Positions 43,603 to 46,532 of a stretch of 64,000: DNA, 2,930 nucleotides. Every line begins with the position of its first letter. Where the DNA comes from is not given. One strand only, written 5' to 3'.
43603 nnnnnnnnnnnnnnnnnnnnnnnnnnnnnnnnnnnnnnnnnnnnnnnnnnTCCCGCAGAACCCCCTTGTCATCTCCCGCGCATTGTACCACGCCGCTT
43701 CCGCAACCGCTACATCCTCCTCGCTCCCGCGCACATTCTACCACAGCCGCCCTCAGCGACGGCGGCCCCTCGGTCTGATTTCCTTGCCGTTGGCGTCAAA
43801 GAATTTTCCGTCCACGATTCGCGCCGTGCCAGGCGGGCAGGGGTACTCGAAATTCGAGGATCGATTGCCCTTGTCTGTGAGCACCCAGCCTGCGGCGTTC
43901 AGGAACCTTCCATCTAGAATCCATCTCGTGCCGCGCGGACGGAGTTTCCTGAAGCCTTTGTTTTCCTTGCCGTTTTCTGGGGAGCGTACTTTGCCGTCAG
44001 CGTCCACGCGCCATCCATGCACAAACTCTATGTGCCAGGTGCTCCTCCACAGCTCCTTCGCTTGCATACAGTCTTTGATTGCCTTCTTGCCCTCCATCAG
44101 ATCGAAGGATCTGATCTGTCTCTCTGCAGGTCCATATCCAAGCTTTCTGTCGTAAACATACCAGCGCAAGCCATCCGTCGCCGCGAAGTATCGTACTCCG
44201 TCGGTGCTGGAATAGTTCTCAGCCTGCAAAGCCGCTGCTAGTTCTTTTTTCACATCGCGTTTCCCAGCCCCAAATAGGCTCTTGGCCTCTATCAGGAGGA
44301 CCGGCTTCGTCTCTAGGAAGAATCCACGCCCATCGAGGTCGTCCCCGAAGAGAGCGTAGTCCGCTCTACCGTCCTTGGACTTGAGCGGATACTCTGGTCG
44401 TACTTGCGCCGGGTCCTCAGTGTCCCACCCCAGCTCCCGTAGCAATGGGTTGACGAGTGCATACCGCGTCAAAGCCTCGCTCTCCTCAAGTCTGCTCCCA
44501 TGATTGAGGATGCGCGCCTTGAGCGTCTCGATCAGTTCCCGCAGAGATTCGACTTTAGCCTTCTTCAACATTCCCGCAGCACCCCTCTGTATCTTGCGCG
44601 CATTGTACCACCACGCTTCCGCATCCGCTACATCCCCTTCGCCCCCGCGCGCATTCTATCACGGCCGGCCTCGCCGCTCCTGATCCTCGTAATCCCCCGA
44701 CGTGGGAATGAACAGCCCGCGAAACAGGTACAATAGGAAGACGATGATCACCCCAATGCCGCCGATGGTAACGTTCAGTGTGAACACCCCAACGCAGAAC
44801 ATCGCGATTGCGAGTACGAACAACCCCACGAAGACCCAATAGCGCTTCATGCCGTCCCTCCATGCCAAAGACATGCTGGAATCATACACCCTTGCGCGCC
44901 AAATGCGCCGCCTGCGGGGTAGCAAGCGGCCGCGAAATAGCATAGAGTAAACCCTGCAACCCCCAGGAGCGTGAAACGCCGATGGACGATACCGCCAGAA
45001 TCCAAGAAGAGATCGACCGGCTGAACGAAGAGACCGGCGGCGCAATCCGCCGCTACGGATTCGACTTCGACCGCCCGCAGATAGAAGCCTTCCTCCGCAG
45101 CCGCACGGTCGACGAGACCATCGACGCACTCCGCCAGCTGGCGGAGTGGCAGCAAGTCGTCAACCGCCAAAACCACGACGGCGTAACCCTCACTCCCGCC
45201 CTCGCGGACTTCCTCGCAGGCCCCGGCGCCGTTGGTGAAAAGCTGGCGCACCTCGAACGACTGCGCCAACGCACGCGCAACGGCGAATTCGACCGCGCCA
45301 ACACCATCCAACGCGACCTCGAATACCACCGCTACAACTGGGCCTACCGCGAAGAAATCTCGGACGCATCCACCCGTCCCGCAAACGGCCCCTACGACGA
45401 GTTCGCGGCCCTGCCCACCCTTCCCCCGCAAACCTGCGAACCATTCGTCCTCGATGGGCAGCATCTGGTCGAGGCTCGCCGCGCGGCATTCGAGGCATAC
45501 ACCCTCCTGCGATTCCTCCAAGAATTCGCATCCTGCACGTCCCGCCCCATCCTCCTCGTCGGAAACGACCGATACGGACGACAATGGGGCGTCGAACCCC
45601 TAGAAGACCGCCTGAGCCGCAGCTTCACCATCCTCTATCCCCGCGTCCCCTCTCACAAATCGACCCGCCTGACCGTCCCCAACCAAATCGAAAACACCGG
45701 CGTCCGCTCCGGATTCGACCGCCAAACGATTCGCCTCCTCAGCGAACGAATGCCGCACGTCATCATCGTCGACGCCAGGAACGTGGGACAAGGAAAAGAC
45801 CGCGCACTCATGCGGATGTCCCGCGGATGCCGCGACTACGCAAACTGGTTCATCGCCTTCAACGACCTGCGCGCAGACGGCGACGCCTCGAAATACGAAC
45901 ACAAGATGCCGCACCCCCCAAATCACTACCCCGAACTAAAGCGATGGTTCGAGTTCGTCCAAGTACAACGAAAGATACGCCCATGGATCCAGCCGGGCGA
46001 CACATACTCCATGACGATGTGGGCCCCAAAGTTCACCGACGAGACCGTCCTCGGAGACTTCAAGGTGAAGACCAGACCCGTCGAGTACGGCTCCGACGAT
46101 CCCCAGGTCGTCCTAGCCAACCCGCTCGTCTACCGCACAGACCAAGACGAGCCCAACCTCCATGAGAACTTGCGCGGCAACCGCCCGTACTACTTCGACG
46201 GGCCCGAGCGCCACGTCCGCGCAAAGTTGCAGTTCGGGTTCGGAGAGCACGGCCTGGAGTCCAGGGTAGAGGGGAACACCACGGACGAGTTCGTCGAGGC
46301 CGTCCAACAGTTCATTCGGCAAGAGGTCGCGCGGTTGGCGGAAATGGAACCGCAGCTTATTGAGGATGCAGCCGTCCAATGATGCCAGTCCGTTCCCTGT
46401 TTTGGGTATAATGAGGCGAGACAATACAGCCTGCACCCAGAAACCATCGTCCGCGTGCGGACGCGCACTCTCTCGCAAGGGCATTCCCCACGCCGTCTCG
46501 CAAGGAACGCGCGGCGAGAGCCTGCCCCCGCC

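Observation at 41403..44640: A tandem triplication of a PD-(D/E)xK (HsdR-N-like) nuclease gene carrying a variable number of a novel ~33-aa repeat, each copy behind a near-identical promoter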

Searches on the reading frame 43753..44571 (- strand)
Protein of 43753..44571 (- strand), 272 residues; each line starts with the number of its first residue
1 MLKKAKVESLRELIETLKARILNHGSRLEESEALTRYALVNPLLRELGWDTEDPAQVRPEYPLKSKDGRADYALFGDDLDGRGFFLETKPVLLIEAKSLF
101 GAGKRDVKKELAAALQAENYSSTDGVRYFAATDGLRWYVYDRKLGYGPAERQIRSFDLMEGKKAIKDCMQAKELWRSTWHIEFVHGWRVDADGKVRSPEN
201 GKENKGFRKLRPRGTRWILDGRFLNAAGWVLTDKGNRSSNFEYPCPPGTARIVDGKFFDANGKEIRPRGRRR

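Call 3: search_protein_families(library=pfam, proteins=[window:43753-44571:-], max_evalue=1)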
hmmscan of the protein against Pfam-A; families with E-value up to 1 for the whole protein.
window:43753-44571:- (272 aa): 3 families
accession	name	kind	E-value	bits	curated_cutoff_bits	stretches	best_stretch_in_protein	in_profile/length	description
PF04313.20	HSDR_N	-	4.9e-07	30.2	25.1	2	30-71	2-43/198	Type I restriction enzyme R protein N terminus (HSDR_N)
PF13588.12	HSDR_N_2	-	5.7e-05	23.6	25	1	33-143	3-97/110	Type I restriction enzyme R protein N terminus (HSDR_N)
PF20464.3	MmeI_N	-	0.059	14.1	27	1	88-146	61-126/181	MmeI, N-terminal domain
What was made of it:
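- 43753..44571 (-): Gene C, 272 aa: HsdR-N-type nuclease domain plus about 2.5 repeats, ending in a basic RPRGRRR tail. Pfam HSDR_N 30.2 bits against a cutoff of 25.1 (call 3).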

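Call 18: search_protein_families(library=padloc, proteins=[window:43753-44571:-], max_evalue=1)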
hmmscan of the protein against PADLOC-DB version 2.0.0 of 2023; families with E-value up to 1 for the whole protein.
window:43753-44571:- (272 aa): 2 families
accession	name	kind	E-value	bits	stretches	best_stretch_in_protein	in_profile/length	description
PDLC04704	PDC-M54B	-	0.001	15.7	1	32-108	52-123/507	-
PDLC04706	PDC-M54B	-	0.019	11.6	1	30-98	41-102/475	-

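Call 19: search_protein_families(library=ncbifam, proteins=[window:43753-44571:-], max_evalue=1)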
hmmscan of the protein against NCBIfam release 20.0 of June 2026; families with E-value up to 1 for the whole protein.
window:43753-44571:- (272 aa): 1 family
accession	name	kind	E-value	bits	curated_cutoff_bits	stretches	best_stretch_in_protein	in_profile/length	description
NF008521.0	PRK11448.1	equivalog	0.31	9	729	1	11-123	212-319/1123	type I restriction-modification system endonuclease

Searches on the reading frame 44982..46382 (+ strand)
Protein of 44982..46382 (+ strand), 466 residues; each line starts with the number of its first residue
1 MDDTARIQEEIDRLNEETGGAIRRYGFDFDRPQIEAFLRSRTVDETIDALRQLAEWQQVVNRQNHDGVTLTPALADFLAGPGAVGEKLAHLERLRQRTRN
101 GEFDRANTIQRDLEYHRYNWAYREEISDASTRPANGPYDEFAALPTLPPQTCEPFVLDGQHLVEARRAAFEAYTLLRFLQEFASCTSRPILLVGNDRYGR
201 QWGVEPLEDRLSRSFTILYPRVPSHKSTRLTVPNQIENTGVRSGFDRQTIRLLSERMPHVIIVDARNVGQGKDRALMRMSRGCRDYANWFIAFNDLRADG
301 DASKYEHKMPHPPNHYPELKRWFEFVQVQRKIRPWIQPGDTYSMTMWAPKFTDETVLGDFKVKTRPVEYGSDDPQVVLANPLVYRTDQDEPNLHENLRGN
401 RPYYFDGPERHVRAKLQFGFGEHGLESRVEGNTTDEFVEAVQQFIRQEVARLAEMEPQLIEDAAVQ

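Call 18: search_protein_families(library=padloc, proteins=[window:44982-46382:+], max_evalue=1)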
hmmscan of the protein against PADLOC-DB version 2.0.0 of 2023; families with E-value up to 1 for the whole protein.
window:44982-46382:+ (466 aa): 0 families

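Call 19: search_protein_families(library=ncbifam, proteins=[window:44982-46382:+], max_evalue=1)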
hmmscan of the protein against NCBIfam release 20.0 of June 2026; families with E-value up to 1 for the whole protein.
window:44982-46382:+ (466 aa): 0 families

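Call 23: search_protein_families(library=pfam, proteins=[window:44982-46382:+], max_evalue=10)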
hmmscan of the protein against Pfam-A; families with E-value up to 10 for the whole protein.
window:44982-46382:+ (466 aa): 1 family
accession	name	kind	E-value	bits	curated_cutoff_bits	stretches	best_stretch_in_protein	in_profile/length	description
PF21221.3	B_lactamase-like_C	-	0.23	11.7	27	1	83-97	29-43/46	Metallo-beta-lactamase-like, C-terminal domain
